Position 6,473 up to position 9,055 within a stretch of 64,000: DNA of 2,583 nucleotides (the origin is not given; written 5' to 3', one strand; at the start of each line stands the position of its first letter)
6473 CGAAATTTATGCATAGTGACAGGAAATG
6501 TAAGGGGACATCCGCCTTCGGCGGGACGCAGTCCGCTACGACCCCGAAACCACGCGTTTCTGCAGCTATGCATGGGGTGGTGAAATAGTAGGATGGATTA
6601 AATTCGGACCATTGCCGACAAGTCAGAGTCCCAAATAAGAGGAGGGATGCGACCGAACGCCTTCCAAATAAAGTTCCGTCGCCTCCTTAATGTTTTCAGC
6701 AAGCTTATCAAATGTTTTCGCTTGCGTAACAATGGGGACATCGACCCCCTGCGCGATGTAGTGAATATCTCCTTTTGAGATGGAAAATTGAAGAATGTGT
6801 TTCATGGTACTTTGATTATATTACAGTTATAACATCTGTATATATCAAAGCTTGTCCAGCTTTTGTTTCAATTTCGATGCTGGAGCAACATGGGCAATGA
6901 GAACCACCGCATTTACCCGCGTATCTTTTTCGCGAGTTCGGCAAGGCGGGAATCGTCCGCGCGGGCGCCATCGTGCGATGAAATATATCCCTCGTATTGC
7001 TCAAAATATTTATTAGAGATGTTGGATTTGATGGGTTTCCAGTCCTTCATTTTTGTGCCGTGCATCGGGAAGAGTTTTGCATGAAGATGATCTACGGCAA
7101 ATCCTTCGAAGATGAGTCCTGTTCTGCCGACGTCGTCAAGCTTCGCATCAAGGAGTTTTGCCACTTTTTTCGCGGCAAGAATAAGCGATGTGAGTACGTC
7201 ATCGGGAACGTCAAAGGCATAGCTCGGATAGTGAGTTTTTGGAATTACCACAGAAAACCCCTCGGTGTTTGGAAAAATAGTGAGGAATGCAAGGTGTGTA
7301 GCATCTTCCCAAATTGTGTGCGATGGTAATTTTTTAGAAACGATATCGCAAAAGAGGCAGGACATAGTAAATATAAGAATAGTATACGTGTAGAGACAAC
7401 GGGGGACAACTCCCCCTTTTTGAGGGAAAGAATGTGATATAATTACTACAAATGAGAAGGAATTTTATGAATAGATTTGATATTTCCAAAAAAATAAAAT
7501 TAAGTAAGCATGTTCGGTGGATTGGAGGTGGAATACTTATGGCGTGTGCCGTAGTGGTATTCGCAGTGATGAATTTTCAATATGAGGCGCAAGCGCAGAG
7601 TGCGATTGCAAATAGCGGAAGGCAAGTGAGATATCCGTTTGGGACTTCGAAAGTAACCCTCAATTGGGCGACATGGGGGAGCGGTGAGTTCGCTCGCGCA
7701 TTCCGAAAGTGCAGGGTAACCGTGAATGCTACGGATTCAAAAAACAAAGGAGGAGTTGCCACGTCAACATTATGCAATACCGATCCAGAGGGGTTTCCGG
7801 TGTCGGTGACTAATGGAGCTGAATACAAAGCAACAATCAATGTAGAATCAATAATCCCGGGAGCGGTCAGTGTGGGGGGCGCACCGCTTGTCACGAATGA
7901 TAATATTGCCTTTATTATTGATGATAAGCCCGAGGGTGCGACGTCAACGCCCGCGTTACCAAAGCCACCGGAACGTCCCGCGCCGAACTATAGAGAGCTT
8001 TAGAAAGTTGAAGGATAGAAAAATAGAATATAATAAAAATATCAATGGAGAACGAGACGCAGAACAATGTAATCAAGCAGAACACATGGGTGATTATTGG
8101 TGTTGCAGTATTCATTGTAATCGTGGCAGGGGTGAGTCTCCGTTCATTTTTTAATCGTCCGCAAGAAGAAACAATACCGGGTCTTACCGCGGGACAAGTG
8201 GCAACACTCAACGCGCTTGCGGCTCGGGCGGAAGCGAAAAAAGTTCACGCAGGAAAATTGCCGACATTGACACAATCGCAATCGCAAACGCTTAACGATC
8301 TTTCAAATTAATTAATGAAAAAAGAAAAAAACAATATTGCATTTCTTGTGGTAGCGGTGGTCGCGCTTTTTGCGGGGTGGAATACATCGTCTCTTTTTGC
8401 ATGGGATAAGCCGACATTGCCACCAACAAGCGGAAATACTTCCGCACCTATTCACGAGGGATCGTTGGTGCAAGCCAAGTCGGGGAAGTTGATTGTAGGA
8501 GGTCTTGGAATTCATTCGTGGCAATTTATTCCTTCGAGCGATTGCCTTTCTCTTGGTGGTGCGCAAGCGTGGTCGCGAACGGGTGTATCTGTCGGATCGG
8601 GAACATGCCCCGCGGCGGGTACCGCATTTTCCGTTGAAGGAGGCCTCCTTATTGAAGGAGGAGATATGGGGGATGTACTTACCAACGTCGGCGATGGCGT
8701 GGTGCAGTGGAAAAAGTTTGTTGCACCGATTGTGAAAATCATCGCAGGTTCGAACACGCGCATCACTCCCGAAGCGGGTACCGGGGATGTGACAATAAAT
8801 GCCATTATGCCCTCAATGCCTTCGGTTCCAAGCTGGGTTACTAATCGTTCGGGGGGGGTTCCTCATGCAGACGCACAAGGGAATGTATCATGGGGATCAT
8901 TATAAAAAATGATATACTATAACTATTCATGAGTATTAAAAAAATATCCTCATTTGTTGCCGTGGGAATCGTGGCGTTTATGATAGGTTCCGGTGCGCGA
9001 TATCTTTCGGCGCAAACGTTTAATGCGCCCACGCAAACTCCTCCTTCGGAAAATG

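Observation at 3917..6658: A 125-nt gene fragment is duplicated 2.6 kb away, beside a RelE/ParE TA pair and a truncated HicB-like gene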

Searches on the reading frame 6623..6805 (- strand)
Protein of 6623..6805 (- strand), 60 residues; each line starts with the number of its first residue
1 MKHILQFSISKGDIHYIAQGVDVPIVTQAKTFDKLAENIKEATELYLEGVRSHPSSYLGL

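Call 7: search_protein_families(library=pfam, proteins=[window:6623-6805:-], max_evalue=0.1)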
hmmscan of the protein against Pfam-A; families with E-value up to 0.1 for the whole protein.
window:6623-6805:- (60 aa): 1 family
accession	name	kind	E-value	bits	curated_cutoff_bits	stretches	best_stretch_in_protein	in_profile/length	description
PF08972.17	DUF1902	-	0.088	13.4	22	1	16-43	15-43/74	Domain of unknown function (DUF1902)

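Call 8: search_protein_families(library=ncbifam, proteins=[window:6623-6805:-], max_evalue=0.1)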
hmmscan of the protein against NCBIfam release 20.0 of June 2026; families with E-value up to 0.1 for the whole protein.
window:6623-6805:- (60 aa): 0 families

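Call 9: find_encoding_contigs(protein=window:6623-6805:-, flank=10000, max_places=10)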
Protein window:6623-6805:- (60 aa): no gene with exactly this product is on record in the collection.

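Call 11: find_homologous_proteins(query=window:6623-6805:-, max_evalue=0.01)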
Query window:6623-6805:- (60 aa): 2 proteins with E <= 0.01 among 2 candidates.
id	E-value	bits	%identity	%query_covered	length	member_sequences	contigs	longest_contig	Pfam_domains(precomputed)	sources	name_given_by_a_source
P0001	2.4e-31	123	100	100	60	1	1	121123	-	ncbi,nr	ncbi:MAG: hypothetical protein NUV53_00865 [Patescibacteria group bacterium]|nr:hypothetical protein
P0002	1.3e-14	71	75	80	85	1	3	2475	-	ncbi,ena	-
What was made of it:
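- Tried and rejected: The word-indexed homologue search for the HicB-like ORF gave only 2 proteins (call 11).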

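Call 13: find_encoding_contigs(protein=P0002, flank=10000, max_places=10)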
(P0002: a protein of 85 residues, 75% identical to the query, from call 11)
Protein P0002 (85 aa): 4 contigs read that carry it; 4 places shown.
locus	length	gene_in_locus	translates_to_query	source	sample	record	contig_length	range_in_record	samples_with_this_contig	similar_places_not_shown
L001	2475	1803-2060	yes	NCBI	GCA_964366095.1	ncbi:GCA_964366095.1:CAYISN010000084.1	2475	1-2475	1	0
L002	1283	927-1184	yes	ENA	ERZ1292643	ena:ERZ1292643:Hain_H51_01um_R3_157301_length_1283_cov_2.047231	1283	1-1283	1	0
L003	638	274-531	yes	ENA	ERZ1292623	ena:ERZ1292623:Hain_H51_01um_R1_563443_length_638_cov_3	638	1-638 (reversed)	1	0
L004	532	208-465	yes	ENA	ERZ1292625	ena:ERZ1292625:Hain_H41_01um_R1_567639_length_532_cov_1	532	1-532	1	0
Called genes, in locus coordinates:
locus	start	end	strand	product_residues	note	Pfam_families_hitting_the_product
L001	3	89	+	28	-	?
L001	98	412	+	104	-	-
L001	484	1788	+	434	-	PF00437:T2SSE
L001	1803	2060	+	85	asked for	-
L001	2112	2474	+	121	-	?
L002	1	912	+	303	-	?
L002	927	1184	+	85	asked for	-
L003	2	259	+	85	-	?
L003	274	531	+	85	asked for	-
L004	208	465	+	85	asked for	-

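Call 41: search_protein_families(library=pfam, proteins=[P0002, L001:2112-2474:+], max_evalue=1)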
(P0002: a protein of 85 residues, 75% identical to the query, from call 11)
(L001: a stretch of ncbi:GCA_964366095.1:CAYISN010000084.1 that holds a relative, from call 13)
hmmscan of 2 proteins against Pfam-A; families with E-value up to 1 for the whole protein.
P0002 (85 aa): 2 families
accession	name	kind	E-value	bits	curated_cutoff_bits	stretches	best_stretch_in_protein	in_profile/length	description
PF15919.11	HicB_lk_antitox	-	0.17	12.5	27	1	28-60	11-47/123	HicB_like antitoxin of bacterial toxin-antitoxin system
PF08972.17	DUF1902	-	0.21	12.2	22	1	28-53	16-42/74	Domain of unknown function (DUF1902)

L001:2112-2474:+ (121 aa): 2 families
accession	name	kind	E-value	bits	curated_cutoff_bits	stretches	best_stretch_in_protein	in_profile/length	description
PF00072.30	Response_reg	-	4e-18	66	30.2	1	14-117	1-100/111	Response regulator receiver domain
PF02607.22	B12-binding_2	-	0.032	14.8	23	1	42-72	19-45/74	B12 binding domain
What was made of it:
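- On HicB antitoxin: DUF1902 gives 13.4 bits for the window ORF against 22 (calls 7, 41). The closest homologue lies between a T2SSE ATPase gene and a response-regulator gene (calls 13, 41).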

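Call 42: search_protein_families(library=ncbifam, proteins=[P0002], max_evalue=1)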
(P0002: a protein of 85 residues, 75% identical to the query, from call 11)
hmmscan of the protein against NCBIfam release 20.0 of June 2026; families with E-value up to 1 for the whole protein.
P0002 (85 aa): 0 families

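Call 47: predict_structure(protein=P0002)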
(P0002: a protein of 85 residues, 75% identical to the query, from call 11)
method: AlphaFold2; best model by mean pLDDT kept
length: 85 residues; sequences in the alignment: 1
mean_pLDDT: 43.9   pTM: 0.30
mean pLDDT of the five models: 43.9, 41.7, 38.6, 38.1, 37.1
residues with pLDDT >= 90: 0; 70-90: 0; 50-70: 28; < 50: 57
segments of 3 or more residues with pLDDT < 50: 1-37, 59-61, 70-85
pLDDT, mean of each block of 10 residues (from residue 1): 36 36 39 42 58 52 54 39 33
secondary structure, 60 per line:
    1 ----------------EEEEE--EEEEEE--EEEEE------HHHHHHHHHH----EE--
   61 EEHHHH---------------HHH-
elements in order: E17-21 E24-29 E32-36 H43-52 H63-66
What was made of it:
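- Tried and rejected: A single-sequence AF2 model of P0002 was useless, with pLDDT 44 (call 47).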

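Call 52: search_protein_representatives(protein=P0002)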
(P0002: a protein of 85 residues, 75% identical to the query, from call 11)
Query: 85 residues. Proteins with E-value up to 0.001 (for the whole library): 470; up to 1e-10: 67; up to 1e-30: 0. The best 150 are listed.
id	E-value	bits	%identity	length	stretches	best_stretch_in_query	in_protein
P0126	1.8e-21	91.7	58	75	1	13-83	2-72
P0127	1.7e-20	88.6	23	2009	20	7-66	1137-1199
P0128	3.6e-19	84.4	59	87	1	12-80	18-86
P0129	1.3e-18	82.6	59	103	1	13-82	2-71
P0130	9.1e-17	76.8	57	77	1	13-81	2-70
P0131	1.6e-16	76.0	55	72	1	13-81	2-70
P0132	1.6e-16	75.9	50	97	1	10-81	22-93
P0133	1.7e-16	75.9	56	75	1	13-82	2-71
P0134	1.3e-15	73.1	51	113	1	9-82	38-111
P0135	1.4e-15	72.9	58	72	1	13-81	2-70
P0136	1.5e-15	72.9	56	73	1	13-82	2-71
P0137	1.9e-15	72.5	53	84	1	10-85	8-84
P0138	2.5e-15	72.2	64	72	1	13-67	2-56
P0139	5.0e-15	71.2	54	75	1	13-82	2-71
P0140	2.0e-14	69.3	51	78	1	13-82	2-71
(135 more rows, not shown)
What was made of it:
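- Tried and rejected: The full HMMER scan was needed to see the family (call 52).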

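Call 55: search_protein_families(library=pfam, alignment_id=A5, max_evalue=0.01)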
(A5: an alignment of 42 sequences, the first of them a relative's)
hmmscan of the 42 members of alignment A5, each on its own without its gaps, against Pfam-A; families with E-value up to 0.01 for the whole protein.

A. member 1, P0002 (85 aa): 0 families

B. families by the number of members that match (of 42 scanned): 4 families
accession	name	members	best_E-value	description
PF15919.11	HicB_lk_antitox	7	0.0002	HicB_like antitoxin of bacterial toxin-antitoxin system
PF24113.1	DUF7387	6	0.0001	Family of unknown function (DUF7387)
PF08972.17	DUF1902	3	5.5e-05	Domain of unknown function (DUF1902)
PF08845.15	SymE_toxin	1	0.0021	Toxin SymE, type I toxin-antitoxin system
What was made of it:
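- On HicB antitoxin: Only 7 of 42 family members reach E < 0.01 (call 55).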

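Call 56: search_solved_structures(query=A5, max_evalue=1)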
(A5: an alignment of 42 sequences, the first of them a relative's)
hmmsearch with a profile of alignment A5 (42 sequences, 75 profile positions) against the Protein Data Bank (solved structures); distinct sequences matched with E-value up to 1: 7.
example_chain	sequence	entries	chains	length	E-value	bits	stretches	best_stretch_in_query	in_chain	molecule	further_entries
2yzt_A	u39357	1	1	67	4e-08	36.3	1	2-58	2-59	Putative uncharacterized protein TTHA1756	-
7ue2_A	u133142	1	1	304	0.00014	24.9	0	15-55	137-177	RPB_PLP3_R6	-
9svk_B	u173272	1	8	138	0.12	15.5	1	27-50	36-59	Toxin-antitoxin system, antitoxin component, HicB family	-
6g1c_V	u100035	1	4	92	0.18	15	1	9-48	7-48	Antitoxin HicB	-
6g1n_A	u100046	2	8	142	0.38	14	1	9-48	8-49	antitoxin HicB | HicB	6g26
9cce_A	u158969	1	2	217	0.51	13.6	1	29-66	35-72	DYNA_1b7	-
9ccf_A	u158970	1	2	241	0.6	13.3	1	29-66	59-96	DA7_2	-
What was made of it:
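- On HicB antitoxin: The family profile matches 2yzt at E 4e-8 (call 56).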

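Call 59: predict_structure(alignment_id=A5)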
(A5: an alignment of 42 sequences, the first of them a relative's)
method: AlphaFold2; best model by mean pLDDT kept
length: 85 residues; sequences in the alignment: 42
mean_pLDDT: 88.5   pTM: 0.74
mean pLDDT of the five models: 88.5, 88.2, 85.2, 85.0, 83.4
residues with pLDDT >= 90: 55; 70-90: 17; 50-70: 13; < 50: 0
segments of 3 or more residues with pLDDT < 50: none
pLDDT, mean of each block of 10 residues (from residue 1): 59 93 96 97 98 94 89 93 67
secondary structure, 60 per line:
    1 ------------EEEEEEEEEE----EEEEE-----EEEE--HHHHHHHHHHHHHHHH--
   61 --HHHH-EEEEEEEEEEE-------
elements in order: E13-22 E27-31 E37-40 H43-58 H63-66 E68-78
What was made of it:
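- In the AF2 model (pLDDT 88.5) this is strand b4, residues 68-78 (call 59).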

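Call 61: fold_search(model_id=the predicted structure, library=pdb)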
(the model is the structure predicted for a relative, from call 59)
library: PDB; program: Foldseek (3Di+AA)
matches with E <= 10: 862; with E <= 0.001: 0
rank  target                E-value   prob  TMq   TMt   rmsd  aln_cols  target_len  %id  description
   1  1wv8                  1.0e-02  1.00  0.66  0.78   2.3        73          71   18  Crystal structure of hypothetical protein TTHA1013 from an extremely thermophilic bacterium thermus thermophilus HB8 (released 2005-06-12)
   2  8rxh_Lk               8.4e-02  0.63  0.33  0.35   5.5        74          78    5  CRYO-EM STRUCTURE OF LEISHMANIA MAJOR 80S RIBOSOME WITH A/P/E-site tRNA AND mRNA : PARENTAL STRAIN (released 2024-05-15)
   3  6zj3_Lz               9.0e-02  0.41  0.30  0.34   7.8        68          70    9  Cryo-EM structure of the highly atypical cytoplasmic ribosome of Euglena gracilis (released 2020-10-07)
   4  8ip8_NB               1.1e-01  0.25  0.24  0.29   8.2        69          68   10  Wheat 80S ribosome stalled on AUG-Stop boron dependently (released 2024-02-21)
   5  7qiw_m                1.4e-01  0.25  0.28  0.31   7.7        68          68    4  Specific features and methylation sites of a plant ribosome. 60S ribosomal subunit. (released 2022-07-13)
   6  7pzy_AL               1.4e-01  0.13  0.24  0.26   8.3        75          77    5  Structure of the vacant Candida albicans 80S ribosome (released 2022-05-18)
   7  8ovj_k                1.5e-01  0.35  0.30  0.33   5.6        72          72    6  CRYO-EM STRUCTURE OF LEISHMANIA MAJOR 80S RIBOSOME : PARENTAL STRAIN (released 2024-05-08)
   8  9rmx_C                1.6e-01  0.25  0.35  0.15  10.2        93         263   12  CryoEM reconstruction of integrase filament at the lumen of native HIV-1 cores (box size 34.2 nm) (released 2025-12-10)
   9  6az3_k                1.7e-01  0.35  0.31  0.33   7.7        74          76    7  Cryo-EM structure of of the large subunit of Leishmania ribosome bound to paromomycin (released 2017-12-06)
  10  9c29_G                1.9e-01  0.28  0.35  0.16  10.3        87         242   10  Hexadecamer of NL4-3 WT HIV-1 intasome (released 2025-06-25)
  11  8ova_Bp               2.0e-01  0.41  0.32  0.35   5.8        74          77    7  CRYO-EM STRUCTURE OF TRYPANOSOMA BRUCEI PROCYCLIC FORM 80S RIBOSOME : PARENTAL STRAIN (released 2023-11-29)
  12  5t2a_n                2.1e-01  0.41  0.33  0.36   5.9        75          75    5  CryoEM structure of the Leishmania donovani 80S ribosome at 2.9 Angstrom resolution (released 2017-01-25)
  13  9e6q_Ae               2.1e-01  0.35  0.30  0.35   7.0        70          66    6  Cryo-EM structure of the Pyrobaculum calidifontis 50S ribosomal subunit in complex with Dri (released 2024-11-20)
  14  9c29_F                2.1e-01  0.25  0.35  0.16  10.3        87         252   10  Hexadecamer of NL4-3 WT HIV-1 intasome (released 2025-06-25)
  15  2yzt                  2.3e-01  0.87  0.48  0.59   4.4        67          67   18  Crystal structure of uncharacterized conserved protein from Thermus thermophilus HB8 (released 2007-11-06)
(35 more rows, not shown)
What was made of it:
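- On HicB antitoxin: The AF2 model of homologue P0002 (pLDDT 88.5, call 59) has 1wv8 TTHA1013 as top Foldseek hit: TM 0.78, probability 1.0, E 0.01 (call 61).
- Closest known: HicB-fold single-domain proteins TTHA1013. Same: The full-length homologue has the same b-b-b-a-b fold: TM 0.78 to 1wv8 and profile E 4e-8 to 2yzt (calls 56, 61).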

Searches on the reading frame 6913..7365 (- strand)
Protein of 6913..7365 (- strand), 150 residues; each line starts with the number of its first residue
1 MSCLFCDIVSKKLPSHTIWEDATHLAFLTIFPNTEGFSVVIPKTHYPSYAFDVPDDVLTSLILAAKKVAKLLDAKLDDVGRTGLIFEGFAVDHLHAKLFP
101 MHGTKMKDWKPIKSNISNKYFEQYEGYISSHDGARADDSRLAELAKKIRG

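Call 7: search_protein_families(library=pfam, proteins=[window:6913-7365:-], max_evalue=0.1)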
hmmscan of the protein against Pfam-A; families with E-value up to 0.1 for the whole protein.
window:6913-7365:- (150 aa): 2 families
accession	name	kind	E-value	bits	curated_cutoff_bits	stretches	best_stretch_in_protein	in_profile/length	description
PF01230.28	HIT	-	6.4e-09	36.8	21.5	1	12-100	3-94/98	HIT domain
PF11969.13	DcpS_C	-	0.0033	18.3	24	1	2-76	1-74/114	Scavenger mRNA decapping enzyme C-term binding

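Call 8: search_protein_families(library=ncbifam, proteins=[window:6913-7365:-], max_evalue=0.1)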
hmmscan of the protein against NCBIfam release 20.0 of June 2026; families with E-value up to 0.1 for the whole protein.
window:6913-7365:- (150 aa): 2 families
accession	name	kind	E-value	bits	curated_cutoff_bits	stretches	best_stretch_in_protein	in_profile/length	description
NF045834.1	M_plasma_HinT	exception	2.7e-09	37.8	130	1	4-72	1-68/102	histidine triad protein HinT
NF007965.0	PRK10687.1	equivalog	0.018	15.1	206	1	3-70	5-74/119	purine nucleoside phosphoramidase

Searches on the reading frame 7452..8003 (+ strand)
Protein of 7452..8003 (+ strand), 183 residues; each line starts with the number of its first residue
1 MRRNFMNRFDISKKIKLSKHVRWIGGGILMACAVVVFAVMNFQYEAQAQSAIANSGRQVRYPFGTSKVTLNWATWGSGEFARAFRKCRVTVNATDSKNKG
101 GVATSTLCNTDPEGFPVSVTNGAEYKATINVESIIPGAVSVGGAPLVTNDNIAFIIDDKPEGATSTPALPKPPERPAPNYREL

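Call 7: search_protein_families(library=pfam, proteins=[window:7452-8003:+], max_evalue=0.1)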
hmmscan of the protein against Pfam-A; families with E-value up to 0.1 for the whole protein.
window:7452-8003:+ (183 aa): 0 families

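Call 8: search_protein_families(library=ncbifam, proteins=[window:7452-8003:+], max_evalue=0.1)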
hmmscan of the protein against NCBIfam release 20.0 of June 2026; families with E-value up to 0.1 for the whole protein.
window:7452-8003:+ (183 aa): 1 family
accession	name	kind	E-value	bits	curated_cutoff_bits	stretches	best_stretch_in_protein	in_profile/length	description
NF052676.1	YPYG_dom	domain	0.097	12.7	30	0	117-139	46-68/79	YPYG domain-containing protein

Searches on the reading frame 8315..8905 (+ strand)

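Call 7: search_protein_families(library=pfam, proteins=[window:8315-8905:+], max_evalue=0.1)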
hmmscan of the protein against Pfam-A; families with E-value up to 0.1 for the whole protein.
window:8315-8905:+ (196 aa): 0 families

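Call 8: search_protein_families(library=ncbifam, proteins=[window:8315-8905:+], max_evalue=0.1)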
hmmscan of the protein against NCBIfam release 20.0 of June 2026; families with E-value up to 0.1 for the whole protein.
window:8315-8905:+ (196 aa): 1 family
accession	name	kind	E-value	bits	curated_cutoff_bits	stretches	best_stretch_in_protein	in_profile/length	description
NF033629.0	RiPP_CPAC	subfamily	0.028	14.6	60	1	81-106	24-50/52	RiPP peptide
